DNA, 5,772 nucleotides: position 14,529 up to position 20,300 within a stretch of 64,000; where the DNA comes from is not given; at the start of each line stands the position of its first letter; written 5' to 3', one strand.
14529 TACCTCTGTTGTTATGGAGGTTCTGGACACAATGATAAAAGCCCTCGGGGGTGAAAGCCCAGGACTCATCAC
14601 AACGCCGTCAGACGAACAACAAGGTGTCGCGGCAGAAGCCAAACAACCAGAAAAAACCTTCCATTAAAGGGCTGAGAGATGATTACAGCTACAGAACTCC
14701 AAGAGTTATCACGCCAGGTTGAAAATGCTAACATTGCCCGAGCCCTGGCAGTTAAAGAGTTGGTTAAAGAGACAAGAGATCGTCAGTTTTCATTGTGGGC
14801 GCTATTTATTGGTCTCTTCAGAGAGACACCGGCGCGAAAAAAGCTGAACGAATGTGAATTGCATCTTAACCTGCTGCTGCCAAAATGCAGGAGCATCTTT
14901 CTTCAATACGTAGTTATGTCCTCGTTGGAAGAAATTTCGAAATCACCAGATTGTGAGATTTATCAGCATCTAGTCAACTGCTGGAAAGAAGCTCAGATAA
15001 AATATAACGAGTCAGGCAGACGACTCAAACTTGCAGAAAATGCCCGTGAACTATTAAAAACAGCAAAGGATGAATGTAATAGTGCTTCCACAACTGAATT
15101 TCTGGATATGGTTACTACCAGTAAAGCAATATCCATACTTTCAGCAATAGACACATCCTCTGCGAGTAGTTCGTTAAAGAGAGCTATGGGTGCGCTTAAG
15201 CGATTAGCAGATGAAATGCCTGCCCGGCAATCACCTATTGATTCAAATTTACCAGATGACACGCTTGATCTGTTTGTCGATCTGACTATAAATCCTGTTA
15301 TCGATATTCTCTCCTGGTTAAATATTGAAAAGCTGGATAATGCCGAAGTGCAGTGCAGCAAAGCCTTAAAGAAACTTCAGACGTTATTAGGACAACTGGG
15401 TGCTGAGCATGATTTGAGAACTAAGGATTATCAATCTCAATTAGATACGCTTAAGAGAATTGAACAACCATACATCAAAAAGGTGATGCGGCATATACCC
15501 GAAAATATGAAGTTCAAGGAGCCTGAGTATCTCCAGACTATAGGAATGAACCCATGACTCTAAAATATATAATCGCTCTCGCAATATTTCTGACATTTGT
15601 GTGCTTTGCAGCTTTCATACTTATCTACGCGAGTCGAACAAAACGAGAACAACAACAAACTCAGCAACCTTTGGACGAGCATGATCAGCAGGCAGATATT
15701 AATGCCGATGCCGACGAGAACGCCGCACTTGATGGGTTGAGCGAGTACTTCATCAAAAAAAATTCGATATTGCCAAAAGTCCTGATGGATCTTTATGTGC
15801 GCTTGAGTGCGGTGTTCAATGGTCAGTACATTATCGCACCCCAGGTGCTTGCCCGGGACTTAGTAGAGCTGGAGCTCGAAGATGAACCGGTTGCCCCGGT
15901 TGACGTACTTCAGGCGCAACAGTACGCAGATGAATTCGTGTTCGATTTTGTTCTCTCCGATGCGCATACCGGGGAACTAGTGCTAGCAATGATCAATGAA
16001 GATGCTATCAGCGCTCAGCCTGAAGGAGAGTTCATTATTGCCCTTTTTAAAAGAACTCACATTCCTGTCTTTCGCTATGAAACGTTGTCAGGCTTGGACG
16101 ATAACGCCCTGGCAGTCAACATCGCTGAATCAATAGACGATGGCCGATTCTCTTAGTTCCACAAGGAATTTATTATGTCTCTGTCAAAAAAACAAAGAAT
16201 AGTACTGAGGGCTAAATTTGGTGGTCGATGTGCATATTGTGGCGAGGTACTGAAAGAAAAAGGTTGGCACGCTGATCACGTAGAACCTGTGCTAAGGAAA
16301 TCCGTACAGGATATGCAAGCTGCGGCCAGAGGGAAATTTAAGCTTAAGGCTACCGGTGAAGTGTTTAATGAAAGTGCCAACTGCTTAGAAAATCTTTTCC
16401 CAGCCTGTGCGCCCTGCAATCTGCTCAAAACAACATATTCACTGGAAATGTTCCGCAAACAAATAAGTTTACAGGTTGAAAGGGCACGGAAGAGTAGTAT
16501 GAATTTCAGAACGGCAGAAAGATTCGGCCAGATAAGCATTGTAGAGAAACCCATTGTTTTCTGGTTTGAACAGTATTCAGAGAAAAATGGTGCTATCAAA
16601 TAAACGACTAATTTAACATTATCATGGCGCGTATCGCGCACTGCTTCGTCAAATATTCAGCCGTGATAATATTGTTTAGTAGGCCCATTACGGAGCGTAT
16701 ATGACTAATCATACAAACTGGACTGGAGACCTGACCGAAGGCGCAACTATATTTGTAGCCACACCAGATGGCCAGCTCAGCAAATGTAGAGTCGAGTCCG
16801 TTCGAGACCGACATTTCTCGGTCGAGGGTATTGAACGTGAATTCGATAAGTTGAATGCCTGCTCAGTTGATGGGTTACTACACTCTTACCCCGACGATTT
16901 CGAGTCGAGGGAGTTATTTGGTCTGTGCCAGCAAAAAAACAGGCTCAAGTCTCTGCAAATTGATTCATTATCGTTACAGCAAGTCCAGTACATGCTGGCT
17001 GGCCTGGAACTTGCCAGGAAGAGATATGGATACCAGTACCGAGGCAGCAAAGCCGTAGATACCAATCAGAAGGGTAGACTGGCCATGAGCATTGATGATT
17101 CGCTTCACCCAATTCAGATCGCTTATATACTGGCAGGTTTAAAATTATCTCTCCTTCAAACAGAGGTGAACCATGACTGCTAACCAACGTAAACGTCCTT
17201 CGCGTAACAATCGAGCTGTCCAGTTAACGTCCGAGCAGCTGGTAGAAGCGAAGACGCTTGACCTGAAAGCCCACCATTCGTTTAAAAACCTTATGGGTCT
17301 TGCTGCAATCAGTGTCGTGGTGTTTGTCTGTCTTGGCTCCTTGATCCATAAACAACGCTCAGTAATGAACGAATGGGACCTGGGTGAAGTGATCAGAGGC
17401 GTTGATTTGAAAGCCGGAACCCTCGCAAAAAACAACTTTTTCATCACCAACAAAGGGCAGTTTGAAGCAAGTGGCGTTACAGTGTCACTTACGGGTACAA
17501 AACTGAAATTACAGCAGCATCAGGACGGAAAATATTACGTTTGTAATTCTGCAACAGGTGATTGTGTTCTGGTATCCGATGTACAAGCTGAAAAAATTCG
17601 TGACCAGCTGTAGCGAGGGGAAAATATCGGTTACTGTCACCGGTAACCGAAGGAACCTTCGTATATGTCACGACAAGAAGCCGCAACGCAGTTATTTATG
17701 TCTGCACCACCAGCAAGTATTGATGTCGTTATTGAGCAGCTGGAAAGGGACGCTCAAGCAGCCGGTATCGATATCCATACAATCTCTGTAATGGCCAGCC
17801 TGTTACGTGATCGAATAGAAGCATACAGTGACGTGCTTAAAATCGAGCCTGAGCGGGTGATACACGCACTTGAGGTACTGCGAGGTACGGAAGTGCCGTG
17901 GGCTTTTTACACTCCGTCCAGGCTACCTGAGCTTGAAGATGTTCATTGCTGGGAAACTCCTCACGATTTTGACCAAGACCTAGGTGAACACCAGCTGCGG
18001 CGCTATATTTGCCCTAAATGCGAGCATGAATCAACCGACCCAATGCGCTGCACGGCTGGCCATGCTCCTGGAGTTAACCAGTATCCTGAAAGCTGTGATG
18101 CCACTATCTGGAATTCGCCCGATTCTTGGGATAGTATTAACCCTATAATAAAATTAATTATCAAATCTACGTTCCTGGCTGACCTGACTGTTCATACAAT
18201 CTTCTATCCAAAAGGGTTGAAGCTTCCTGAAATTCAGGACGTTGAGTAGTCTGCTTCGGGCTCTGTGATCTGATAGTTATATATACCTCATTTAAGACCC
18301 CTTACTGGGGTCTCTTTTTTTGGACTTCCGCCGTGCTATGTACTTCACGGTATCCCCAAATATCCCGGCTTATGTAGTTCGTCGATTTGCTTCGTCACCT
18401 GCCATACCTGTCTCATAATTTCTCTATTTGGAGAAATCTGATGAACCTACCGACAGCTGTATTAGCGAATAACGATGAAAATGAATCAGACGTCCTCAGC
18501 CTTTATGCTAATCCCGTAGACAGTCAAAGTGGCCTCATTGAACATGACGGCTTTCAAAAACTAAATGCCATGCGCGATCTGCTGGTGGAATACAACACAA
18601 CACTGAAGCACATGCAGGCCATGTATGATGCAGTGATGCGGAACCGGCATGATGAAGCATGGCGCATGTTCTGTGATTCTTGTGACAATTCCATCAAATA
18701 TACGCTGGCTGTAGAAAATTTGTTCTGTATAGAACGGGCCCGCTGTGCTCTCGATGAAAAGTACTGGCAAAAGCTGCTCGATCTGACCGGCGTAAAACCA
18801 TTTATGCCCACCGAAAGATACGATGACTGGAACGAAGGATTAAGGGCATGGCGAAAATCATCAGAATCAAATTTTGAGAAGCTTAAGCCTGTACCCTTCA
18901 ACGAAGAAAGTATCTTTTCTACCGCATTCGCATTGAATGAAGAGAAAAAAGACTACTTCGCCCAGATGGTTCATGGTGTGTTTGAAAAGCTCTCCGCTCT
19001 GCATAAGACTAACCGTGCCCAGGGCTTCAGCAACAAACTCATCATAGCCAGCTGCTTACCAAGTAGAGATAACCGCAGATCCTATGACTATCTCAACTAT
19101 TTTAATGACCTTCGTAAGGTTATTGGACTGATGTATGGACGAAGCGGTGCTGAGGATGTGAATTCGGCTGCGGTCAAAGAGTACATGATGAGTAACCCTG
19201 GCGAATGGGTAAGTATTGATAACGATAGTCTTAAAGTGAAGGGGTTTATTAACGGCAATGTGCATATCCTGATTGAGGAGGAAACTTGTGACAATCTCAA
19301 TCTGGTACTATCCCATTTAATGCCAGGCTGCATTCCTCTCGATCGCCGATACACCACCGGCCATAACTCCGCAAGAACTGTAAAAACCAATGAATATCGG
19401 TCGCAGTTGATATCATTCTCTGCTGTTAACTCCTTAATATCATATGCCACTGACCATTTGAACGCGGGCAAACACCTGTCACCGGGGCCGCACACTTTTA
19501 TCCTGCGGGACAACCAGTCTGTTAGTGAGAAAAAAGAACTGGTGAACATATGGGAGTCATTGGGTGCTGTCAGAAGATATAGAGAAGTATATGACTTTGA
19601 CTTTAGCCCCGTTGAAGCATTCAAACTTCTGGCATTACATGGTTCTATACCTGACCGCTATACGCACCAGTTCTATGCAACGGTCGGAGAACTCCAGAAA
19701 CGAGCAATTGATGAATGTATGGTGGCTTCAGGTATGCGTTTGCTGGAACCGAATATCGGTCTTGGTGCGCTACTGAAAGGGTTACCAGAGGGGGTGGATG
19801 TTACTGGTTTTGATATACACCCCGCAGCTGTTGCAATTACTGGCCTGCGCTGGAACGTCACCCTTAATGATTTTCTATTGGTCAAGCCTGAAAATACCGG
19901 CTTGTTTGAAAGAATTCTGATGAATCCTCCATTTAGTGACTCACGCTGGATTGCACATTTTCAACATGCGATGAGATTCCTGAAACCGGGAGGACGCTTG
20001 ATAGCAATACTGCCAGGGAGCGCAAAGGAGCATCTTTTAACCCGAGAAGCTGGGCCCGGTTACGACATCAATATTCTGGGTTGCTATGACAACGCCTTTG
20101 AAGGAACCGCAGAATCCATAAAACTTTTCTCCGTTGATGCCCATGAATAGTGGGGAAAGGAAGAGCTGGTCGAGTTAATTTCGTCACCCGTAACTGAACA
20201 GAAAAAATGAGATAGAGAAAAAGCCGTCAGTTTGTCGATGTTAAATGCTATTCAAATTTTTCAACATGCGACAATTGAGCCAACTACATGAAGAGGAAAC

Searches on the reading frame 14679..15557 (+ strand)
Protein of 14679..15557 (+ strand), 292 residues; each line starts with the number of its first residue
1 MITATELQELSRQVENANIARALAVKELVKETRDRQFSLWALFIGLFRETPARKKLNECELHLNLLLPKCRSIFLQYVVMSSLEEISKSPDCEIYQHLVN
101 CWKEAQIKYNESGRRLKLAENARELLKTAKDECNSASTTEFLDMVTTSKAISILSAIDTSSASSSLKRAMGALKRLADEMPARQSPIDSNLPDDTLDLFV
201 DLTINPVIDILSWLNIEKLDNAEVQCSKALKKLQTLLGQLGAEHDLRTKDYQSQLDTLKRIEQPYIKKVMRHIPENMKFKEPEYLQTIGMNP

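Call 23: search_protein_families(library=pfam, max_evalue=0.01, proteins=[window:14679-15557:+])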
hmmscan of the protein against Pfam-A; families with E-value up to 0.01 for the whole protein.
window:14679-15557:+ (292 aa): 0 families

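Call 51: search_protein_families(library=phrogs, max_evalue=0.001, proteins=[window:14679-15557:+])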
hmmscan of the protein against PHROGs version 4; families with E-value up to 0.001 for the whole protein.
window:14679-15557:+ (292 aa): 0 families

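Call 73: search_protein_families(library=padloc, max_evalue=0.00001, proteins=[window:14679-15557:+])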
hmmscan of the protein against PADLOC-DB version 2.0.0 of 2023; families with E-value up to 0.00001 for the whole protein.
window:14679-15557:+ (292 aa): 0 families

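Call 75: find_homologous_proteins(query=window:14679-15557:+, max_evalue=0.001)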
Query window:14679-15557:+ (292 aa): 4 proteins with E <= 0.001 among 1957 candidates.
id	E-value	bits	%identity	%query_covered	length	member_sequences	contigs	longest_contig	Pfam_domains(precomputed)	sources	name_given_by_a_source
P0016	6.4e-185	631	100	100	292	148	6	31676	-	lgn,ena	-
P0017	2.6e-137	475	78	99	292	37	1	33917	-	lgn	-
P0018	1.6e-117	410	76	90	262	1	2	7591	-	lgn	-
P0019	1.1e-104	368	99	61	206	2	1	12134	-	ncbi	ncbi:hypothetical protein ACB299_25540, partial [Citrobacter amalonaticus]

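Call 76: search_solved_structures(query=window:14679-15557:+, max_evalue=0.1)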
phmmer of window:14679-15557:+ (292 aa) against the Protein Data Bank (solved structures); distinct sequences matched with E-value up to 0.1: 0.

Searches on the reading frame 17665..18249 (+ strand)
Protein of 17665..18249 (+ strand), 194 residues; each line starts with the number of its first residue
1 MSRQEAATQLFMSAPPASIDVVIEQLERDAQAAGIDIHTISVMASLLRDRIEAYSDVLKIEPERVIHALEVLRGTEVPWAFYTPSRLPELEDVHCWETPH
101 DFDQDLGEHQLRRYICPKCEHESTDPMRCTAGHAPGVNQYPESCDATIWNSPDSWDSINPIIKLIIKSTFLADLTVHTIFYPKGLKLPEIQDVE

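Call 23: search_protein_families(library=pfam, max_evalue=0.01, proteins=[window:17665-18249:+])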
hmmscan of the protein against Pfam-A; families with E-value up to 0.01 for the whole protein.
window:17665-18249:+ (194 aa): 0 families

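Call 52: search_protein_families(library=phrogs, max_evalue=0.001, proteins=[window:17665-18249:+])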
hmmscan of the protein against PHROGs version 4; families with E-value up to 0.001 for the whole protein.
window:17665-18249:+ (194 aa): 0 families

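Call 64: find_homologous_proteins(query=window:17665-18249:+, max_evalue=0.001)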
Query window:17665-18249:+ (194 aa): 5 proteins with E <= 0.001 among 98 candidates.
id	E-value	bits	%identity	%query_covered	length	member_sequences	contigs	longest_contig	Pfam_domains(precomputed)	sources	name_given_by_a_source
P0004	5.8e-128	442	99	100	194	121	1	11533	-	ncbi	ncbi:TPA: hypothetical protein ACTVAH_005153 [Citrobacter freundii]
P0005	4.1e-76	273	85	74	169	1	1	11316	-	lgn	-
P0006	7.7e-69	249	63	96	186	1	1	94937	-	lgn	-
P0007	1.8e-62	229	99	55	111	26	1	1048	-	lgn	-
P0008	3.3e-56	208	97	48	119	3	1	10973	-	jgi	jgi:hypothetical protein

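Call 90: predict_structure(alignment_id=A3)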
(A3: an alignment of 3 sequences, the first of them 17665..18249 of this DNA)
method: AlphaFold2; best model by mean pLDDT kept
length: 194 residues; sequences in the alignment: 3
mean_pLDDT: 39.0   pTM: 0.33
mean pLDDT of the five models: 39.0, 37.6, 35.8, 35.4, 34.9
residues with pLDDT >= 90: 0; 70-90: 0; 50-70: 42; < 50: 152
segments of 3 or more residues with pLDDT < 50: 1-12, 33-36, 56-58, 68-194
pLDDT, mean of each block of 10 residues (from residue 1): 39 53 55 49 55 52 53 36 26 27 32 41 39 30 29 30 35 35 27 30
secondary structure, 60 per line:
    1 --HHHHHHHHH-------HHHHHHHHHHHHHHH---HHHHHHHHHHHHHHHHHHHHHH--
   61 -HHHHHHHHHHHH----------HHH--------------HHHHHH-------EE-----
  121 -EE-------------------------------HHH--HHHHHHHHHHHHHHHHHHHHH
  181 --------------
elements in order: H3-11 H19-33 H37-58 H62-73 H101-106 H160-180

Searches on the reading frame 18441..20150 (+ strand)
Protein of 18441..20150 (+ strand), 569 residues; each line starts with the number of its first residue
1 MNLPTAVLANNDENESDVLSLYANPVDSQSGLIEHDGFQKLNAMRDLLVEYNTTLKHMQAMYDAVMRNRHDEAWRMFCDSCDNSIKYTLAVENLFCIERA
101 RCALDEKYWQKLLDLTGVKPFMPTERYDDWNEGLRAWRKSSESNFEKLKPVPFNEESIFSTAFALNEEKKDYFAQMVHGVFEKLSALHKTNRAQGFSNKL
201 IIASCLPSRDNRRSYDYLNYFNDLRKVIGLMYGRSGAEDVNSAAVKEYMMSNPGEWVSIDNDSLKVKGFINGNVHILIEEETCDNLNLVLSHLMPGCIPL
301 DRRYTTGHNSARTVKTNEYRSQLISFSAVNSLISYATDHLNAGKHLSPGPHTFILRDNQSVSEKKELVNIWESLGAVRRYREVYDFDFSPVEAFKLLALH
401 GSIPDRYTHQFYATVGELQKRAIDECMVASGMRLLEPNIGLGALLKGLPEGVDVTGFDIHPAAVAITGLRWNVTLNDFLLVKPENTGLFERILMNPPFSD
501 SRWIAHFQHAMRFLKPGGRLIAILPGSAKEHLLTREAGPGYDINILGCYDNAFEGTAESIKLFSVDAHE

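Call 24: search_protein_families(library=pfam, max_evalue=0.01, proteins=[window:18441-20150:+])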
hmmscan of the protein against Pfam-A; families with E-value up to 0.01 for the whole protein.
window:18441-20150:+ (569 aa): 1 family
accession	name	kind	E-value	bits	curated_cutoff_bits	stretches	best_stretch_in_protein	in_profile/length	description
PF13708.11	DUF4942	-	2.4e-20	73.5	25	1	103-292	3-186/190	Domain of unknown function (DUF4942)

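Call 52: search_protein_families(library=phrogs, max_evalue=0.001, proteins=[window:18441-20150:+])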
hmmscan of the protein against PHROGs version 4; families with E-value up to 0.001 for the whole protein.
window:18441-20150:+ (569 aa): 11 families
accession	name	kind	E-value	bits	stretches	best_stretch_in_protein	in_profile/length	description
phrog_6263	-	other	2.2e-96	324.6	1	31-566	13-545/548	DNA methyltransferase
phrog_11358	-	unknown function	8.1e-17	60.4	1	411-524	1848-1961/3431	-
phrog_9133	-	unknown function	1e-15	57.7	1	382-528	706-858/1259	-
phrog_15406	-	other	5.2e-14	51.3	1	381-531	1220-1372/2789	DNA methyltransferase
phrog_18947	-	unknown function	9.9e-14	50.6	1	411-524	569-682/1537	-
phrog_9793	-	unknown function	2.5e-11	43.6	1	408-524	602-717/772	-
phrog_22901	-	unknown function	1.2e-09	37.1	1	405-524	629-748/1394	-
phrog_10691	-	unknown function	1e-07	29.7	1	406-530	2354-2482/3925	-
phrog_32703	-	unknown function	1.6e-06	28.1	0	471-524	72-123/480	-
phrog_38825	-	unknown function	1.1e-05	26.1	1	96-291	93-287/299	-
phrog_799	-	other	1.3e-05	25.6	1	408-524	211-316/458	DNA methyltransferase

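Call 73: search_protein_families(library=padloc, max_evalue=0.00001, proteins=[window:18441-20150:+])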
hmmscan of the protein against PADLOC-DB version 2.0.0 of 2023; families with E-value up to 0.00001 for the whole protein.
window:18441-20150:+ (569 aa): 1 family
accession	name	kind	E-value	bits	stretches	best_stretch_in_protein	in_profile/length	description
PDLC04134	mad2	-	3.4e-10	37.4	1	389-527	250-399/492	mads_2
